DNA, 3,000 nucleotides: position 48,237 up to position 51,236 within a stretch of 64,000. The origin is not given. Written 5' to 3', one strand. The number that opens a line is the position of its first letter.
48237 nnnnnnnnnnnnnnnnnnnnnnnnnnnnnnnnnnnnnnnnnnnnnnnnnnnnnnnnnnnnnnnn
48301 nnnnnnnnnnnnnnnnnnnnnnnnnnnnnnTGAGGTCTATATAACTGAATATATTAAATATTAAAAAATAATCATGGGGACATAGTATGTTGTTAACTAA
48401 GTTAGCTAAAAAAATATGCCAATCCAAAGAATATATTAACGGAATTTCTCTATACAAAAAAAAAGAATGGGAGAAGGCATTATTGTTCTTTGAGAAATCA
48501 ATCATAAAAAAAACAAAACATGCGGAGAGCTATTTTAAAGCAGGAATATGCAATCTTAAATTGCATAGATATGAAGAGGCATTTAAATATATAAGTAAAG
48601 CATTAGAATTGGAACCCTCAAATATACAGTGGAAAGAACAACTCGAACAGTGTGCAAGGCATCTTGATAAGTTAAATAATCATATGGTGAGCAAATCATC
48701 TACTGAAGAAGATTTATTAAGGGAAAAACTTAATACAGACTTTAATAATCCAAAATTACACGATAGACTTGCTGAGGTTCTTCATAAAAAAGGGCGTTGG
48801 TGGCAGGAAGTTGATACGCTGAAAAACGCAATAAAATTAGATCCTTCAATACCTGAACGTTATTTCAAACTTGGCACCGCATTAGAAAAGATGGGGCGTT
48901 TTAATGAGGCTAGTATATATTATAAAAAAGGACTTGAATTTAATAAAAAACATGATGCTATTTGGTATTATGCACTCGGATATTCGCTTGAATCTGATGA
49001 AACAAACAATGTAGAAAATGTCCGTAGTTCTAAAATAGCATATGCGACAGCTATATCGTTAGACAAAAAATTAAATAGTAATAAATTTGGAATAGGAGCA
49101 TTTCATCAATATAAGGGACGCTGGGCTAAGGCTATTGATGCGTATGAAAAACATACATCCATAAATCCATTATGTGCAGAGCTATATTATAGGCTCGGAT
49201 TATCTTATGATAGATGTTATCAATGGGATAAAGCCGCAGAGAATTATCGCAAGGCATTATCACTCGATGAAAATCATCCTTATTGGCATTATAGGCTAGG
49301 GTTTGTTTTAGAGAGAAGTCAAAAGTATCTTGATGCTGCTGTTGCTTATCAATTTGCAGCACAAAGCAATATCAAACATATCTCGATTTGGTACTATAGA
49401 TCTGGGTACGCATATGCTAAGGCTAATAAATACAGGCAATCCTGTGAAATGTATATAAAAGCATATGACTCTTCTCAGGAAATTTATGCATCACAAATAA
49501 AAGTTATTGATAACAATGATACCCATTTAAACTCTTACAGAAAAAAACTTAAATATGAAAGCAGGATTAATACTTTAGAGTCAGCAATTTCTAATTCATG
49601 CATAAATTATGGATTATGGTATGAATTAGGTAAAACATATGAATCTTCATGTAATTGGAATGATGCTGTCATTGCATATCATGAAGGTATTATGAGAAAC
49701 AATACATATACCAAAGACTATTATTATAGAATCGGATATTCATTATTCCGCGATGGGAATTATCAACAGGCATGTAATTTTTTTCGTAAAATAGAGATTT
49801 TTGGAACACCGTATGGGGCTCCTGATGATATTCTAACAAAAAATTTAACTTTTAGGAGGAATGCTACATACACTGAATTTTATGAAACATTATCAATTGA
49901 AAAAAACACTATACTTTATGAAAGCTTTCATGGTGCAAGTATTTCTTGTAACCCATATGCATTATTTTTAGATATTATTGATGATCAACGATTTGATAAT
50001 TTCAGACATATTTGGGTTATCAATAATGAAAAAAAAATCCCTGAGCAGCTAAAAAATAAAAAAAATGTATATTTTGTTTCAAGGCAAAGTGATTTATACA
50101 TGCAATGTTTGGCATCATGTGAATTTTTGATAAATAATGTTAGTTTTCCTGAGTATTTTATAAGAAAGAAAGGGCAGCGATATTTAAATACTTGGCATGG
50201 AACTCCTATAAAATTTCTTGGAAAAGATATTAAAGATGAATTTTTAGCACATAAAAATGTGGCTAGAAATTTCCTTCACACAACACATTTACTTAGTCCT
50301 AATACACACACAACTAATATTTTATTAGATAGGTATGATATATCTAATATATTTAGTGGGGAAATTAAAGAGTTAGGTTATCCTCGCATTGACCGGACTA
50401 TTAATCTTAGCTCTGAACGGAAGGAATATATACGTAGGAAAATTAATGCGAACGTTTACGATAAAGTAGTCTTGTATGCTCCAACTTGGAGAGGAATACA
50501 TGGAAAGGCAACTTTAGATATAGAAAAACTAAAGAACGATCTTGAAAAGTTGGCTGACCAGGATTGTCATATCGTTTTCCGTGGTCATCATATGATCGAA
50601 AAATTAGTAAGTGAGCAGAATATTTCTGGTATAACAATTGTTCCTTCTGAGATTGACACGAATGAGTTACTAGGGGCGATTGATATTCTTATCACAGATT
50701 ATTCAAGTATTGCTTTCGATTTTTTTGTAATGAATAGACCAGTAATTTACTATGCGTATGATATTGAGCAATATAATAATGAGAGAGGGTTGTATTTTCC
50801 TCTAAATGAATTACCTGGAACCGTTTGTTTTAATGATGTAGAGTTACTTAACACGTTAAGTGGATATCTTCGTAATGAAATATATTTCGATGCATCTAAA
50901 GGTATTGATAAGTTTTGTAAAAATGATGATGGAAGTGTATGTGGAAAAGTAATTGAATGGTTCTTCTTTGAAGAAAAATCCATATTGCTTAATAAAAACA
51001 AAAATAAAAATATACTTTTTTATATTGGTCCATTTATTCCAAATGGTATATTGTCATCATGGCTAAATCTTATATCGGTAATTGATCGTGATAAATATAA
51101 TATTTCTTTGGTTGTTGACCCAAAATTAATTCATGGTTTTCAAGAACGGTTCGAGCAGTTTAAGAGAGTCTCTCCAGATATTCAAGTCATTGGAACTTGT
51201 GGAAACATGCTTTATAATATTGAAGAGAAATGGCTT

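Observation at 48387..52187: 1266-aa single-chain TPR-TagF-GT4 capsule polymerase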

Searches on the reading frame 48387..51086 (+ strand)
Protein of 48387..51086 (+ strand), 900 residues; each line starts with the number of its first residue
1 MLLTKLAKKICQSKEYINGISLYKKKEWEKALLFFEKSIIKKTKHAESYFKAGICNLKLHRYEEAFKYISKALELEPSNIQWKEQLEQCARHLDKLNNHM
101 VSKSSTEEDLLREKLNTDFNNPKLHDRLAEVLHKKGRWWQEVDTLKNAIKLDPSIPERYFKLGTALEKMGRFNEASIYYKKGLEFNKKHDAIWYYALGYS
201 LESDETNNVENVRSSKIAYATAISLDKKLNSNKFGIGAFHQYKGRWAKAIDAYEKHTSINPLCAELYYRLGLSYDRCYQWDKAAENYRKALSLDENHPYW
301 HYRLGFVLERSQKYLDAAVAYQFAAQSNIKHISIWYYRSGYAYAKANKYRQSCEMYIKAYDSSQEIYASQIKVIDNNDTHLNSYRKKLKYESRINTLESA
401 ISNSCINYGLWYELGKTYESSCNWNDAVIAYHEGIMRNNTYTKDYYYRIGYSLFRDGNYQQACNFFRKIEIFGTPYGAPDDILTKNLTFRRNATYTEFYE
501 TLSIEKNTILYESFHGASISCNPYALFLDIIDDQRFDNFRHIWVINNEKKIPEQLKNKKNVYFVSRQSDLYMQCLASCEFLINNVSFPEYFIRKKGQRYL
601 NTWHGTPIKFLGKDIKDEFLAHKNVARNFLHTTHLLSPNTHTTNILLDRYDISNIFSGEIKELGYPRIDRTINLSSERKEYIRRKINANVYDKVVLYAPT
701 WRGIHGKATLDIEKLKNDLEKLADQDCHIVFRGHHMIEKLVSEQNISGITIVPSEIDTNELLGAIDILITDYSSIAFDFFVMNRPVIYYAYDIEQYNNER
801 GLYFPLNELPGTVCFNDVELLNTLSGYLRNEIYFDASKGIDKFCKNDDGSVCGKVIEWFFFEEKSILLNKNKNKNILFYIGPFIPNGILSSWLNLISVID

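Call 10: profile_search(protein=window:48387-51086:+)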
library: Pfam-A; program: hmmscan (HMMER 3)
A. the first sequence (900 residues): domains with independent E <= 10: 59; with E <= 0.001: 11
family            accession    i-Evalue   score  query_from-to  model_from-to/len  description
Glyphos_transf    PF04464.20    1.5e-77   261.5     502-857         9-363/367  CDP-Glycerol:Poly(glycerophosphate) glycerophosphotransferase
TPR_11            PF13414.12    3.7e-06    27.0     279-310         9-40/42  TPR repeat
TPR_2             PF07719.23    1.9e-05    24.9     264-297         1-34/34  Tetratricopeptide repeat
TPR_2             PF07719.23    2.8e-05    24.3      46-79          1-34/34  Tetratricopeptide repeat
TPR_1             PF00515.34    4.7e-05    23.5      46-79          1-34/34  Tetratricopeptide repeat
TPR_1             PF00515.34    0.00014    22.0     264-297         1-34/34  Tetratricopeptide repeat
TPR_11            PF13414.12    0.00016    21.8     131-170         3-42/42  TPR repeat
TPR_1             PF00515.34    0.00026    21.1     158-188         3-33/34  Tetratricopeptide repeat
TPR_8             PF13181.12     0.0003    21.1     157-189         2-34/34  Tetratricopeptide repeat
TPR_2             PF07719.23    0.00047    20.5     157-189         2-34/34  Tetratricopeptide repeat
Fis1_TPR_C        PF14853.12    0.00099    19.7      53-84          8-39/53  Fis1 C-terminal tetratricopeptide repeat
ANAPC3            PF12895.13     0.0029    18.3      19-71         30-81/82  Anaphase-promoting complex, cyclosome, subunit 3
TPR_8             PF13181.12      0.004    17.7      46-79          1-34/34  Tetratricopeptide repeat
TPR_11            PF13414.12     0.0043    17.1     243-274         7-38/42  TPR repeat
ARM_TT21_C        PF25063.1      0.0087    16.4     245-317       110-183/209  Tetratricopeptide repeat protein 21 C-terminal ARM domain
TPR_8             PF13181.12       0.01    16.4     264-297         1-34/34  Tetratricopeptide repeat
TPR_12            PF13424.12      0.017    15.7     235-295         8-76/77  Tetratricopeptide repeat
TPR_2             PF07719.23      0.028    15.0     444-468         2-26/34  Tetratricopeptide repeat
TPR_1             PF00515.34       0.04    14.2     235-261         6-32/34  Tetratricopeptide repeat
TPR_6             PF13174.12      0.043    14.9     445-469         2-26/33  Tetratricopeptide repeat
TPR_14            PF13428.12      0.047    14.8     265-305         2-42/44  Tetratricopeptide repeat
TPR_14            PF13428.12      0.077    14.2     157-195         2-40/44  Tetratricopeptide repeat
TPR_12            PF13424.12      0.093    13.4      29-75         27-74/77  Tetratricopeptide repeat
TPR_16            PF13432.12       0.11    13.4     279-321        12-53/65  Tetratricopeptide repeat
TPR_17            PF13431.12       0.14    12.9     145-175         2-32/34  Tetratricopeptide repeat
